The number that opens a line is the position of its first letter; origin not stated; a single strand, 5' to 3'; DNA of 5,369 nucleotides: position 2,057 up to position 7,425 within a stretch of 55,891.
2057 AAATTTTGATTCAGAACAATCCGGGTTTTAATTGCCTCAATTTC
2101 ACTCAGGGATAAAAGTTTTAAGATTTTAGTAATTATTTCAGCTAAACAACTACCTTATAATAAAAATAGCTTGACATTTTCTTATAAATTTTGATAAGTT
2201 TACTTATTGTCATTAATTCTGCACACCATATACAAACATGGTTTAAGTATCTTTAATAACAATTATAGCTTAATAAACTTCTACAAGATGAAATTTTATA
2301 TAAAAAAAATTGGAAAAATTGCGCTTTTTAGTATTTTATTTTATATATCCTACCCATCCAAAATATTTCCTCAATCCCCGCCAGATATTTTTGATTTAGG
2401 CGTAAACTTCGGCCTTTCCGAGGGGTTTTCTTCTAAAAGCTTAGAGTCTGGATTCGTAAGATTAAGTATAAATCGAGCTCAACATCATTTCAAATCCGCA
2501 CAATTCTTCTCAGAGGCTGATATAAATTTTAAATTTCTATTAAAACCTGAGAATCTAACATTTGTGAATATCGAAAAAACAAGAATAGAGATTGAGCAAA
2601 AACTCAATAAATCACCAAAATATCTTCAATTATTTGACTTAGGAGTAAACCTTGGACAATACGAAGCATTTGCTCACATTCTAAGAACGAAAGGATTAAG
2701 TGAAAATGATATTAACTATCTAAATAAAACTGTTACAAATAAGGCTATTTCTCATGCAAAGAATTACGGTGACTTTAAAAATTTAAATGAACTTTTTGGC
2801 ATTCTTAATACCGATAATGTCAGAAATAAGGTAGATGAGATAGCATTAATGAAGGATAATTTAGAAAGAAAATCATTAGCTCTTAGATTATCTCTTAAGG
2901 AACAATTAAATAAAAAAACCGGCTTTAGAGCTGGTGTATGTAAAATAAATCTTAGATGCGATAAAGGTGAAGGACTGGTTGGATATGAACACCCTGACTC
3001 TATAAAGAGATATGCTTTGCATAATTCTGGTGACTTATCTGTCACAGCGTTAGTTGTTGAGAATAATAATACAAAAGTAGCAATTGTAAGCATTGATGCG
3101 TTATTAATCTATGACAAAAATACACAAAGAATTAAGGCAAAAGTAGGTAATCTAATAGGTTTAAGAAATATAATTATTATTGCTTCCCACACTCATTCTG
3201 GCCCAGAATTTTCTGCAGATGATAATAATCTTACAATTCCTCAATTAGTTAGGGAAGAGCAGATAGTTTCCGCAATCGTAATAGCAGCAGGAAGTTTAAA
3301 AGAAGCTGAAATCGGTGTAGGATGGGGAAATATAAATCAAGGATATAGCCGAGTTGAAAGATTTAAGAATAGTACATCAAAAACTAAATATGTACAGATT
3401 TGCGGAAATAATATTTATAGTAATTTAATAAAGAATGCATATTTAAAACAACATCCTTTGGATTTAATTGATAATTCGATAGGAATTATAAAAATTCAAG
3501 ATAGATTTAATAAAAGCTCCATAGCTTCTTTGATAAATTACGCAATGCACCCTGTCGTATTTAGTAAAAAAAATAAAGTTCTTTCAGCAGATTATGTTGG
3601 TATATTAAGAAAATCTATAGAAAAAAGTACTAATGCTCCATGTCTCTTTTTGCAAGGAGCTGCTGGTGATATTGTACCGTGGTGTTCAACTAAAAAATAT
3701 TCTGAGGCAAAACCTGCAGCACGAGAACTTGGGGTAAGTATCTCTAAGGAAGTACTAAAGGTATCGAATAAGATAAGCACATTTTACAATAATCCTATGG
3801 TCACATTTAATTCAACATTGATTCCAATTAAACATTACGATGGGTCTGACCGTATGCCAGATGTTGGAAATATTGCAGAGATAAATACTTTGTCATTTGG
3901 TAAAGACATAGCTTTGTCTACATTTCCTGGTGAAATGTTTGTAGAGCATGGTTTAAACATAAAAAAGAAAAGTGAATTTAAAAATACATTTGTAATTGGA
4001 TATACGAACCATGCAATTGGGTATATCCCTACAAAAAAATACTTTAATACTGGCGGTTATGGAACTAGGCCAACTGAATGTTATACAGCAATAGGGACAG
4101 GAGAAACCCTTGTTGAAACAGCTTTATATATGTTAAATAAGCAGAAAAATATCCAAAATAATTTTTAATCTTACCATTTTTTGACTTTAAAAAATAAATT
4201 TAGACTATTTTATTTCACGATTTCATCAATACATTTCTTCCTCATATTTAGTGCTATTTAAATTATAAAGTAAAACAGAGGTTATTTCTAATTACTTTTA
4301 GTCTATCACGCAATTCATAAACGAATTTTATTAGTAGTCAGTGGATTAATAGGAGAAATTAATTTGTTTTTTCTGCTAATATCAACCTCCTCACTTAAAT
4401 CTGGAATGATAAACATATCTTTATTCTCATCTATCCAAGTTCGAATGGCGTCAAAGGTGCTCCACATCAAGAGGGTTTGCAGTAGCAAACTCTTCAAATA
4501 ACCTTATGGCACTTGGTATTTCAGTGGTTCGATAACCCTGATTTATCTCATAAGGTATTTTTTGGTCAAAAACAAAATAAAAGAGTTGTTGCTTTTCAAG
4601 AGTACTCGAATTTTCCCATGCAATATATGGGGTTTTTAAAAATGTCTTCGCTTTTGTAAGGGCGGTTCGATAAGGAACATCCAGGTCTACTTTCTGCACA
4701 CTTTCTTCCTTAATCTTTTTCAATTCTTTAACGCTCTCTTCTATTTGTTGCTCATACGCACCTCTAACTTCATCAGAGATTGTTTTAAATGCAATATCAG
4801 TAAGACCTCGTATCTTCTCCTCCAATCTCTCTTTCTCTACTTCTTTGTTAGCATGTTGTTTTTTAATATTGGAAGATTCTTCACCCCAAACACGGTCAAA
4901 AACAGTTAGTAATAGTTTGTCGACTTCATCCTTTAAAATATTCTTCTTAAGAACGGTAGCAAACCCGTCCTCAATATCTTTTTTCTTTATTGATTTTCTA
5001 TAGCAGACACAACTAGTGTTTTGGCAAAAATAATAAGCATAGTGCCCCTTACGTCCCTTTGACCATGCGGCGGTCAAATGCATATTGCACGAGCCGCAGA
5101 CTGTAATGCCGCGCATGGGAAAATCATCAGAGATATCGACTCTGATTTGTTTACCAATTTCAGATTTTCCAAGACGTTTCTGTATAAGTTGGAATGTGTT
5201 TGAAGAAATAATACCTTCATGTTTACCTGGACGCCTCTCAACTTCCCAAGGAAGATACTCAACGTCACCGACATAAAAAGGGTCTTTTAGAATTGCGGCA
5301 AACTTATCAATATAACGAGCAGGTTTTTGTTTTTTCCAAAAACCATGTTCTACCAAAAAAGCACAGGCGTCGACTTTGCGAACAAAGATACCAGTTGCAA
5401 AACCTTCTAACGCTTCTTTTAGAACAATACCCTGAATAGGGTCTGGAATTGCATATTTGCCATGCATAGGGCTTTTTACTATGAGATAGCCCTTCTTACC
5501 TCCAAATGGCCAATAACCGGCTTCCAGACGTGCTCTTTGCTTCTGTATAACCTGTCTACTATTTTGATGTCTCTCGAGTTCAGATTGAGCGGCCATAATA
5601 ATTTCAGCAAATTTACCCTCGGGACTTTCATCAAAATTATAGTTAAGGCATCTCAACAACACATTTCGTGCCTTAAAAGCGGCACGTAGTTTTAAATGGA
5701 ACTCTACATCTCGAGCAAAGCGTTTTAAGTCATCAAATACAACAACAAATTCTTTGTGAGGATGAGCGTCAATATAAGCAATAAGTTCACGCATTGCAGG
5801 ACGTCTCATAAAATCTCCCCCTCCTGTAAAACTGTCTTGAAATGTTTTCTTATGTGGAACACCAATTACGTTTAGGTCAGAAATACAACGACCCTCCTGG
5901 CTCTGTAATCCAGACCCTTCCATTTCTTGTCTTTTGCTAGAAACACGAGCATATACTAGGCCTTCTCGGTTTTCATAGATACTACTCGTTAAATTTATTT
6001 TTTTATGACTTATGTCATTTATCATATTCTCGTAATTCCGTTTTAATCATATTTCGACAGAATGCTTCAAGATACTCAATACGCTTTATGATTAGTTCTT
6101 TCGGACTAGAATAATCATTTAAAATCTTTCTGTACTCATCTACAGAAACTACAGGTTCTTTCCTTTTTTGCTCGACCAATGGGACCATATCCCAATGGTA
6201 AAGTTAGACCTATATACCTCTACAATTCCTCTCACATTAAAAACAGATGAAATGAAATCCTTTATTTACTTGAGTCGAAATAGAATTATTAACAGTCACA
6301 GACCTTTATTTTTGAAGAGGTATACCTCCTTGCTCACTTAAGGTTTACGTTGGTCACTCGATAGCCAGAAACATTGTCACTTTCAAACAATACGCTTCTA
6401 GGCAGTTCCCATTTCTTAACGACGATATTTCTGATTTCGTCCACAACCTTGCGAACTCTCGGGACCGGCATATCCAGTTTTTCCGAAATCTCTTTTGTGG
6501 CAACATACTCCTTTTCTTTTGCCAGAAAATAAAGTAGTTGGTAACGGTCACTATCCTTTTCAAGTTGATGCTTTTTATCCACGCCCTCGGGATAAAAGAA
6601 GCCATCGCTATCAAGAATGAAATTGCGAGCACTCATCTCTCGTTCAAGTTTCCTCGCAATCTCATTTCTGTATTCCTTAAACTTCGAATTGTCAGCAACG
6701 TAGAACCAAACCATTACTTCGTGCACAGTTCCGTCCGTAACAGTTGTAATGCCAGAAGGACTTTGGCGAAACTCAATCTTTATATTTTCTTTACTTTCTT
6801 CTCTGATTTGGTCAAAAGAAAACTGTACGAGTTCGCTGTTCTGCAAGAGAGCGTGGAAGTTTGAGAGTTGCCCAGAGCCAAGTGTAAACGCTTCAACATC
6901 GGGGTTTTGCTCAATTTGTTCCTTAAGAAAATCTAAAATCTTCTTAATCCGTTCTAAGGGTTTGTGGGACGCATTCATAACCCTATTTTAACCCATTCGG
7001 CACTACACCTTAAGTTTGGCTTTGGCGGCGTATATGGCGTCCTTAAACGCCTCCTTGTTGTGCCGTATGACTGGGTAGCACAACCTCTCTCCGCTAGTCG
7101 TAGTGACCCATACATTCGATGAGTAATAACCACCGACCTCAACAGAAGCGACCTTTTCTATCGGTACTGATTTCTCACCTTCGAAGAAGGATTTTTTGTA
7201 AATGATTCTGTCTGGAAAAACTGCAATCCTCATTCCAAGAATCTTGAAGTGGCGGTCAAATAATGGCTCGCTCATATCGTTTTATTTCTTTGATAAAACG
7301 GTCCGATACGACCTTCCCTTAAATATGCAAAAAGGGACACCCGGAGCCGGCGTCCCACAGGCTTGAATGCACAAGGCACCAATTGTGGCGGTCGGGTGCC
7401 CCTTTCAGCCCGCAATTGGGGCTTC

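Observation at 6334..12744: AAA+ ATPase / S8 protease pair with a divergent TIR protein: candidate three-part defence module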

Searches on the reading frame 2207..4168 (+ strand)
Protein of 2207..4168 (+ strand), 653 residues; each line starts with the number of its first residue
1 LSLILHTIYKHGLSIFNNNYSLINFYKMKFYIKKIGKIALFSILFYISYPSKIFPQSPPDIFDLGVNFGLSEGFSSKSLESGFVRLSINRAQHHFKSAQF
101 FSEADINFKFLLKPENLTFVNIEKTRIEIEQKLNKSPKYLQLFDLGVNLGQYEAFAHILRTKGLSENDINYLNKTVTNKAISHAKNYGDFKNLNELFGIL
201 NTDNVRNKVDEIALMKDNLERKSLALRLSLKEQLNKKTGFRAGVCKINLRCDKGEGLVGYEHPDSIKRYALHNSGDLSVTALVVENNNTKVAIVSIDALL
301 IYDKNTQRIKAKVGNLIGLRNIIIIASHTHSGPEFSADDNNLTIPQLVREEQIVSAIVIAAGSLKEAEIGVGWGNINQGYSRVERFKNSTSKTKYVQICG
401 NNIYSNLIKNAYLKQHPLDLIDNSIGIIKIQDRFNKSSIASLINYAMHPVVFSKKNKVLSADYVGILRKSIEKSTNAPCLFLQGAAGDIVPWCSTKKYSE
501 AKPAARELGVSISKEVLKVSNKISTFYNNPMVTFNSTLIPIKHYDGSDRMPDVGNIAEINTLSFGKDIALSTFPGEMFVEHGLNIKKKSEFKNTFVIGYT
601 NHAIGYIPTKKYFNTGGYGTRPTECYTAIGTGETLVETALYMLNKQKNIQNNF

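Call 72: find_encoding_contigs(protein=window:2288-4168:+, flank=10000, max_places=10)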
Protein window:2288-4168:+ (626 aa): 1 contig read that carries it; 1 place shown.
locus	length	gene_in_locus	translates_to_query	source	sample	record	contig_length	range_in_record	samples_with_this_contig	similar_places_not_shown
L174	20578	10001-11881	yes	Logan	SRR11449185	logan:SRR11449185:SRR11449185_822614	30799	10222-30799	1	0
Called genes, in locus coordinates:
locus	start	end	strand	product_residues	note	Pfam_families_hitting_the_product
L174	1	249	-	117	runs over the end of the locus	PF04397:LytTR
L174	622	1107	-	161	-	-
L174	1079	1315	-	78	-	-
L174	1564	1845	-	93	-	PF01381:HTH_3, PF12844:HTH_19 (weak), PF13560:HTH_31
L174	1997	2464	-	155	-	PF04002:RadC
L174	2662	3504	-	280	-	PF02086:MethyltransfD12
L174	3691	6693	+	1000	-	PF00657:Lipase_GDSL, PF13472:Lipase_GDSL_2, PF13884:Peptidase_S74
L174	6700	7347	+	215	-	-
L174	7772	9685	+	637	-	PF13385:Laminin_G_3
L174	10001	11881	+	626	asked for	PF04734:Ceramidase_alk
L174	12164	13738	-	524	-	PF00239:Resolvase, PF13408:Zn_ribbon_recom (faint)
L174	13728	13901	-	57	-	-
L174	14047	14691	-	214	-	-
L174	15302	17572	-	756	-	PF00082:Peptidase_S8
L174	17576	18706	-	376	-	PF07728:AAA_5 (faint), PF05496:RuvB_N (weak), PF20720:nSTAND3, PF13401:AAA_22 (faint), PF00004:AAA, PF00910:RNA_helicase (weak)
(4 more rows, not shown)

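Call 86: search_protein_families(library=padloc, proteins=[window:2207-4168:+], max_evalue=0.00001)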
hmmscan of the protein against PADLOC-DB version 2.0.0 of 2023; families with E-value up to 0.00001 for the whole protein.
window:2207-4168:+ (653 aa): 0 families

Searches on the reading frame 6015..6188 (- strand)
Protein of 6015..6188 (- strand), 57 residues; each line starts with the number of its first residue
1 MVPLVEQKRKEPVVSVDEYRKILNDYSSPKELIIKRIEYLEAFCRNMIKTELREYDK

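Call 3: search_protein_families(library=pfam, proteins=[window:6015-6188:-], max_evalue=0.01)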
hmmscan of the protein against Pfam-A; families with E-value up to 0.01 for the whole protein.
window:6015-6188:- (57 aa): 0 families

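Call 4: search_protein_families(library=padloc, proteins=[window:6015-6188:-], max_evalue=0.01)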
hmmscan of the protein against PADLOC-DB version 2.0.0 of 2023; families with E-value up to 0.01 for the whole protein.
window:6015-6188:- (57 aa): 0 families

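Call 44: search_protein_families(library=phrogs, proteins=[window:6015-6188:-], max_evalue=0.01)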
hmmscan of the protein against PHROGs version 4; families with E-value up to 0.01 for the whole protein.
window:6015-6188:- (57 aa): 0 families

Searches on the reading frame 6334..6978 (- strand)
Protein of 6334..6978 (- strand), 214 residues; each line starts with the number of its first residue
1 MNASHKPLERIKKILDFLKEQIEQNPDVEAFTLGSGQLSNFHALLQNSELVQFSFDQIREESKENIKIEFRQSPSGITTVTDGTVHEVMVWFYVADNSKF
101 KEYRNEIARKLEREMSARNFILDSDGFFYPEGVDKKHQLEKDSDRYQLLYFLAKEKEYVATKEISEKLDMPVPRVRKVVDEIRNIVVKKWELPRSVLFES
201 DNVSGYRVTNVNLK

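Call 3: search_protein_families(library=pfam, proteins=[window:6334-6978:-], max_evalue=0.01)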
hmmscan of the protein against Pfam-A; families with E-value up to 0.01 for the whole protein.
window:6334-6978:- (214 aa): 0 families

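Call 4: search_protein_families(library=padloc, proteins=[window:6334-6978:-], max_evalue=0.01)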
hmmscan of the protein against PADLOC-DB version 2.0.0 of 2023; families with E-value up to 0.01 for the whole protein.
window:6334-6978:- (214 aa): 1 family
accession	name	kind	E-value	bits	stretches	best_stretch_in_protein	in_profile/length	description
PDLC01879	CARF3--CARF_TM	-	0.0089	13.7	0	140-184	153-196/222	-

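Call 44: search_protein_families(library=phrogs, proteins=[window:6334-6978:-], max_evalue=0.01)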
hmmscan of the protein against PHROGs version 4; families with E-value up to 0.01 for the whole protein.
window:6334-6978:- (214 aa): 0 families

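Call 45: search_protein_families(library=ncbifam, proteins=[window:6334-6978:-], max_evalue=0.01)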
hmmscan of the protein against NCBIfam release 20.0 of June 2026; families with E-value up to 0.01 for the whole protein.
window:6334-6978:- (214 aa): 0 families

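Call 76: search_solved_structures(query=window:6334-6978:-, max_evalue=1)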
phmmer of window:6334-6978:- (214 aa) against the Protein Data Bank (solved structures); distinct sequences matched with E-value up to 1: 5.
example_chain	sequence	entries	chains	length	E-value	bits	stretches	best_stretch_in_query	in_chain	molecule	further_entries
4nzk_A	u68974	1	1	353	0.087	15.9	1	53-143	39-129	Uncharacterized protein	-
9dt9_A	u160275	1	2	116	0.19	14.8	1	5-72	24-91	231_C2_TrkA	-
6c8q_A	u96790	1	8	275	0.72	12.9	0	6-63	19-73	NH(3)-dependent NAD(+) synthetase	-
1g59_A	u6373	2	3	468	0.74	12.9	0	167-211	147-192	GLUTAMYL-TRNA SYNTHETASE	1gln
1j09_A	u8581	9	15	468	0.82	12.7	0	167-211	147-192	Glutamyl-tRNA synthetase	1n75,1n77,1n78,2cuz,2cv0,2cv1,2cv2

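Call 78: search_dna_similar(query=window:6334-6978:-, collection=phages, mode=protein, max_evalue=0.001, max_rows=10)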
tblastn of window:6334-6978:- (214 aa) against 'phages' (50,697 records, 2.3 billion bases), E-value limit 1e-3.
No match.

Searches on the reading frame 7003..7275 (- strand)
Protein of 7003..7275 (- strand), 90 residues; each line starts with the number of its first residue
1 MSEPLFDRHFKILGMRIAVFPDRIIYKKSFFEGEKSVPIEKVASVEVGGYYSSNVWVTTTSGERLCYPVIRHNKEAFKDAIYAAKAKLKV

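Call 3: search_protein_families(library=pfam, proteins=[window:7003-7275:-], max_evalue=0.01)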
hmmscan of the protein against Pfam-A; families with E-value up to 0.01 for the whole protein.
window:7003-7275:- (90 aa): 0 families

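Call 4: search_protein_families(library=padloc, proteins=[window:7003-7275:-], max_evalue=0.01)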
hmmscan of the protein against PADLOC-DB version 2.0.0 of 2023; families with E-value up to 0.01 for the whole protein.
window:7003-7275:- (90 aa): 0 families

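Call 44: search_protein_families(library=phrogs, proteins=[window:7003-7275:-], max_evalue=0.01)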
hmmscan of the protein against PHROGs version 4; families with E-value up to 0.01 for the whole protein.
window:7003-7275:- (90 aa): 0 families

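Call 45: search_protein_families(library=ncbifam, proteins=[window:7003-7275:-], max_evalue=0.01)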
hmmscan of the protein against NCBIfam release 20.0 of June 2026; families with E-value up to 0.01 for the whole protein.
window:7003-7275:- (90 aa): 0 families

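Call 77: search_solved_structures(query=window:7003-7275:-, max_evalue=1)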
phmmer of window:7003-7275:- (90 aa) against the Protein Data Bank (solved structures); distinct sequences matched with E-value up to 1: 0.
